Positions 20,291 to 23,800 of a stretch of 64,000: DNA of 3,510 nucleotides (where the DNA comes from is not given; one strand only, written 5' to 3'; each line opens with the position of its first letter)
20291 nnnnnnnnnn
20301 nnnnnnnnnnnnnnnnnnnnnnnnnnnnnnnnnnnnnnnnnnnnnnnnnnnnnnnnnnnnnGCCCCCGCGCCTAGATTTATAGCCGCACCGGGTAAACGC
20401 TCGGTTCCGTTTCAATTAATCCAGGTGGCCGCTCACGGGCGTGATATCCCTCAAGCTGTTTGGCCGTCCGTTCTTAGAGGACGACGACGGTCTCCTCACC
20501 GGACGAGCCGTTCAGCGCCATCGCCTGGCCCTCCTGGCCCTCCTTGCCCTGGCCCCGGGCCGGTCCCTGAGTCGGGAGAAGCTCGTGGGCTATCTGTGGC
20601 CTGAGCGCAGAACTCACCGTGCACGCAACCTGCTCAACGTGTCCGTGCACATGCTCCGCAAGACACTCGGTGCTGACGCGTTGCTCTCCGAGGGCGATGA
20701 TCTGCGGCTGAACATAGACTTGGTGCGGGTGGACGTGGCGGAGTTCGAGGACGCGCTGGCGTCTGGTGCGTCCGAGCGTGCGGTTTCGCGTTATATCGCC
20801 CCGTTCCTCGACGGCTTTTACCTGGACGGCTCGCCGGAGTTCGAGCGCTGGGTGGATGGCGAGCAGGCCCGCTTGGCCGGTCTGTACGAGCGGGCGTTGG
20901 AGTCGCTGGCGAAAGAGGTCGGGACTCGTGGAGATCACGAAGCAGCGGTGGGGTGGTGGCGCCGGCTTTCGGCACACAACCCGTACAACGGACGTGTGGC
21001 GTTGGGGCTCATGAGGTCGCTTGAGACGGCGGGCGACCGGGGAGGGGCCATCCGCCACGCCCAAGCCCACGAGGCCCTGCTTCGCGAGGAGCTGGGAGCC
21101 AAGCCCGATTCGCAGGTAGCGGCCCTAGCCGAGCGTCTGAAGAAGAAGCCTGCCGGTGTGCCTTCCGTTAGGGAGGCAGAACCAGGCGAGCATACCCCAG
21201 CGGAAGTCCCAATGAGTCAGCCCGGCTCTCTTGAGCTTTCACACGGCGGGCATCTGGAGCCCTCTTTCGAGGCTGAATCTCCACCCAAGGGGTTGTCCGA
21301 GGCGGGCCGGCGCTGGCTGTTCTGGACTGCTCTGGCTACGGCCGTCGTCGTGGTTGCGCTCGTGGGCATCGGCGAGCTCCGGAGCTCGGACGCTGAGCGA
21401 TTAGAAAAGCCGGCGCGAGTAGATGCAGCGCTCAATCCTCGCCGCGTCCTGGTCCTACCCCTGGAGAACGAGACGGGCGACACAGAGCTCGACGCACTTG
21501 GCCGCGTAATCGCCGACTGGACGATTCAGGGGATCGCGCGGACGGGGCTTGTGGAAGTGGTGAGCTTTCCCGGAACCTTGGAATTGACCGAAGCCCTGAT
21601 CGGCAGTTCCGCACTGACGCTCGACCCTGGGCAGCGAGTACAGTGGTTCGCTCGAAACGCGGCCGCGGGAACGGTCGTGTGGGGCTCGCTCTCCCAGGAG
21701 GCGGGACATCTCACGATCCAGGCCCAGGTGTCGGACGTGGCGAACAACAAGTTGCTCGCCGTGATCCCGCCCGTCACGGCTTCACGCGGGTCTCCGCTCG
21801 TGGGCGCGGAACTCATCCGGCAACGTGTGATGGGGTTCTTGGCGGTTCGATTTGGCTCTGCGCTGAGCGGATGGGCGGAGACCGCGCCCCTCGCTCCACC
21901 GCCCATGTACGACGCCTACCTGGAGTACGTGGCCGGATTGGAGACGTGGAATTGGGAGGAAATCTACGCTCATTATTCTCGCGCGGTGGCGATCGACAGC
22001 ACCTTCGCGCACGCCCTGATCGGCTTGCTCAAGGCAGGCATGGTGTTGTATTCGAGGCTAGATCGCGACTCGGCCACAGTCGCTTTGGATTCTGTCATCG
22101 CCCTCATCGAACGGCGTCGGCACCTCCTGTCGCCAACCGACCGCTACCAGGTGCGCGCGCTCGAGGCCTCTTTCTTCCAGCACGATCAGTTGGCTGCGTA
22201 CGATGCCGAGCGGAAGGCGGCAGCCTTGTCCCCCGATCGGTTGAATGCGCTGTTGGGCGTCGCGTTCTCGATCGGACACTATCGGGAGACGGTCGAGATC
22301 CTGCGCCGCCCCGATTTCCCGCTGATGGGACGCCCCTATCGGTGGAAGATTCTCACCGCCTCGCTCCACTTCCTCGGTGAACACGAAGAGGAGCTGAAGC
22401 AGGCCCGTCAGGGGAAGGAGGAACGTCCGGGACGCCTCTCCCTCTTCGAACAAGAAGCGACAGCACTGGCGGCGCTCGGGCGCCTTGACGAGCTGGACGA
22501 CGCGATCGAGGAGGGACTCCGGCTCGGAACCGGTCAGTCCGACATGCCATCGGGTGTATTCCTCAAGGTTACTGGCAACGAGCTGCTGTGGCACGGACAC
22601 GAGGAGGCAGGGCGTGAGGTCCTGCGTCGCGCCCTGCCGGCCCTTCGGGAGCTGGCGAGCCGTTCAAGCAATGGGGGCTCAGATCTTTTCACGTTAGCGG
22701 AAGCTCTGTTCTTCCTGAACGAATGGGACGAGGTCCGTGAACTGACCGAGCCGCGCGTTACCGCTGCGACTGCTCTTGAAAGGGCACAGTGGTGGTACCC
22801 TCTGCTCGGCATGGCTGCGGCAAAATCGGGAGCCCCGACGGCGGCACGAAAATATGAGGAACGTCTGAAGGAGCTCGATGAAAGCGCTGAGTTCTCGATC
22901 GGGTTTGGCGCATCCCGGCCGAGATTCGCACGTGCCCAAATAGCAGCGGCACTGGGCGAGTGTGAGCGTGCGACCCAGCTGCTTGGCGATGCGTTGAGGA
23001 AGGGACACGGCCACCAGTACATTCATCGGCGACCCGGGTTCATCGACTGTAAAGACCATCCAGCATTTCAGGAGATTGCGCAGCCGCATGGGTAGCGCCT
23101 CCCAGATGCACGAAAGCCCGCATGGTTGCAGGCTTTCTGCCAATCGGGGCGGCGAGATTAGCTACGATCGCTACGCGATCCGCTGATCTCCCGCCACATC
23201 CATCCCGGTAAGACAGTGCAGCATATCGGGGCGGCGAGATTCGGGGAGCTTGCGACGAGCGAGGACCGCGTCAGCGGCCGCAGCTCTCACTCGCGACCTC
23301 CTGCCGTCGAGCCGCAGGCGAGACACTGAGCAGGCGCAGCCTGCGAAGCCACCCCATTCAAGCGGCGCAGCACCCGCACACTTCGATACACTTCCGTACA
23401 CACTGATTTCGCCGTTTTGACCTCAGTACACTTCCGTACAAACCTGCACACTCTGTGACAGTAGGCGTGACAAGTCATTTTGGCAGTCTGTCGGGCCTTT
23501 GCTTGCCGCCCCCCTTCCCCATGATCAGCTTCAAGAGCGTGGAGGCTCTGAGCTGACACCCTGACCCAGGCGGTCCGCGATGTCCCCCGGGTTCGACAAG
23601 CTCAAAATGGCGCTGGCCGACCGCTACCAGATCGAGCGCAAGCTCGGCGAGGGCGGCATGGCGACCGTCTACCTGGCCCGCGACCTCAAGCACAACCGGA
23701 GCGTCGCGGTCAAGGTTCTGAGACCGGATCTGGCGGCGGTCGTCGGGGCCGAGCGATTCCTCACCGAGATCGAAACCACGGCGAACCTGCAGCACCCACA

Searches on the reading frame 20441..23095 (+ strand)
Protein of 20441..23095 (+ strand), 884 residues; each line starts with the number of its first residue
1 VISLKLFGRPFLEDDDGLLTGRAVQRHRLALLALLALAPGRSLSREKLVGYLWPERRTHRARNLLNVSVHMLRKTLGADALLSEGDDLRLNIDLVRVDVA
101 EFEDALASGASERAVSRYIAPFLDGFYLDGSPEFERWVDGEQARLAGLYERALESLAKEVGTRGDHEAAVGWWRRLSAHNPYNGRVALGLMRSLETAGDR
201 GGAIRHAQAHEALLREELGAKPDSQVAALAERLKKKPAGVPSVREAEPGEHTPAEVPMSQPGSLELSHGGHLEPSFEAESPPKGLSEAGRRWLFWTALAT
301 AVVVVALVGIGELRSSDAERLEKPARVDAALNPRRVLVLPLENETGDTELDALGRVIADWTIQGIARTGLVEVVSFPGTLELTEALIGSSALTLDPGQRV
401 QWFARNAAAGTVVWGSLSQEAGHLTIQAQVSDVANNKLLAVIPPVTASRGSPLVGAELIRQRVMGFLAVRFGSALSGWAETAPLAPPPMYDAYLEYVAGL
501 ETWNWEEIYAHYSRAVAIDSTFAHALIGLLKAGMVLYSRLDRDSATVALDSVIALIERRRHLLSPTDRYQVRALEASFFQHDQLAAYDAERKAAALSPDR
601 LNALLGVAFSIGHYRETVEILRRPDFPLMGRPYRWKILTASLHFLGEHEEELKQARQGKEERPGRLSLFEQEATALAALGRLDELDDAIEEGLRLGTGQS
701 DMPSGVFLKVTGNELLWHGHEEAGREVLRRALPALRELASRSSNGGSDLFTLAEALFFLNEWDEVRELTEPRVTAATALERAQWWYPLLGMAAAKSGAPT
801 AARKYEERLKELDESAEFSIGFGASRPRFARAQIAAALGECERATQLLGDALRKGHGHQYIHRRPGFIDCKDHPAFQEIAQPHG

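Call 8: search_protein_families(library=pfam, proteins=[window:20441-23095:+])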
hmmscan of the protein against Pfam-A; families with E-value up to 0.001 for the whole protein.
window:20441-23095:+ (884 aa): 2 families
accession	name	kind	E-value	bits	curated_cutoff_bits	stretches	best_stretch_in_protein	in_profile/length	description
PF03704.23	BTAD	-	3.7e-09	37.5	22.1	1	107-233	25-145/146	Bacterial transcriptional activator domain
PF00486.34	Trans_reg_C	-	1.2e-07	32.2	26.2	1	27-79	9-60/77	Transcriptional regulatory protein, C terminal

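Call 15: find_encoding_contigs(protein=window:20441-23095:+, flank=10000, max_places=10)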
Protein window:20441-23095:+ (884 aa): no gene with exactly this product is on record in the collection.

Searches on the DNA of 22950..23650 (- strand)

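Call 42: search_rna_families(source=window, start=22950, end=23650, threshold=evalue, max_evalue=10, show_alignments=2)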
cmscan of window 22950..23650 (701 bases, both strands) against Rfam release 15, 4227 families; matches with E-value up to 10: 2.
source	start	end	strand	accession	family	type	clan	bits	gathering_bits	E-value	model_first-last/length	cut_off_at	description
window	23096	23154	-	RF02566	Ms1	Gene; sRNA;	-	10.3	162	3.4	131-202/304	no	Mycobacterium smegmatis small RNA 1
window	23189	23251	-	RF01973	H19_2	Gene; lncRNA;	-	10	50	9.4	1-69/69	no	H19 conserved region 2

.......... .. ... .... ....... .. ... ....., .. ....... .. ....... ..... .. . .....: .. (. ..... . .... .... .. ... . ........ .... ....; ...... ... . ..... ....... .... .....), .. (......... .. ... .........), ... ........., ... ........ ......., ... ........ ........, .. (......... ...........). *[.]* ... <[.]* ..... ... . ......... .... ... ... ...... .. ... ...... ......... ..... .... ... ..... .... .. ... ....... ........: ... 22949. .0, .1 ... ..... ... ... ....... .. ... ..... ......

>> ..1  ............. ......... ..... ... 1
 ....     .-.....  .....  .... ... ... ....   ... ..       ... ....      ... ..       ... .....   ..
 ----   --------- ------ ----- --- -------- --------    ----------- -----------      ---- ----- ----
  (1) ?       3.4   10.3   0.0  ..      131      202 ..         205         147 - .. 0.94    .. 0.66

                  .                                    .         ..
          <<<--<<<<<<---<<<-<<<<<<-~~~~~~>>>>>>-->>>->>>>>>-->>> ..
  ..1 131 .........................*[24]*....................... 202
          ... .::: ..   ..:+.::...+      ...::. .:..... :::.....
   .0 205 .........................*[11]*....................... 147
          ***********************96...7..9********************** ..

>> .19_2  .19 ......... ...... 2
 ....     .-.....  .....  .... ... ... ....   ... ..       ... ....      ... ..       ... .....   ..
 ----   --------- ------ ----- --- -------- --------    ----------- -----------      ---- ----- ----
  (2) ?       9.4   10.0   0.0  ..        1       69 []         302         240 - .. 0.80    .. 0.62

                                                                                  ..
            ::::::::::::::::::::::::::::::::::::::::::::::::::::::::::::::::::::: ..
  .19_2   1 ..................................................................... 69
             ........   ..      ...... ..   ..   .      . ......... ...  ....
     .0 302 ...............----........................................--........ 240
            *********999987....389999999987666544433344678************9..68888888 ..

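Call 66: search_dna_similar(query=window:23100-23480:-, collection=plasmids, mode=distant, max_rows=10)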
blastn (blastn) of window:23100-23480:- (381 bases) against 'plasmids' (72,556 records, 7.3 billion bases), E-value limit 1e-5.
No match.

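Call 67: search_dna_similar(query=window:23100-23480:-, collection=phages, mode=distant, max_rows=10)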
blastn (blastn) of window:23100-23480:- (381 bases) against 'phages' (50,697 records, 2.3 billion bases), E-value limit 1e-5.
No match.
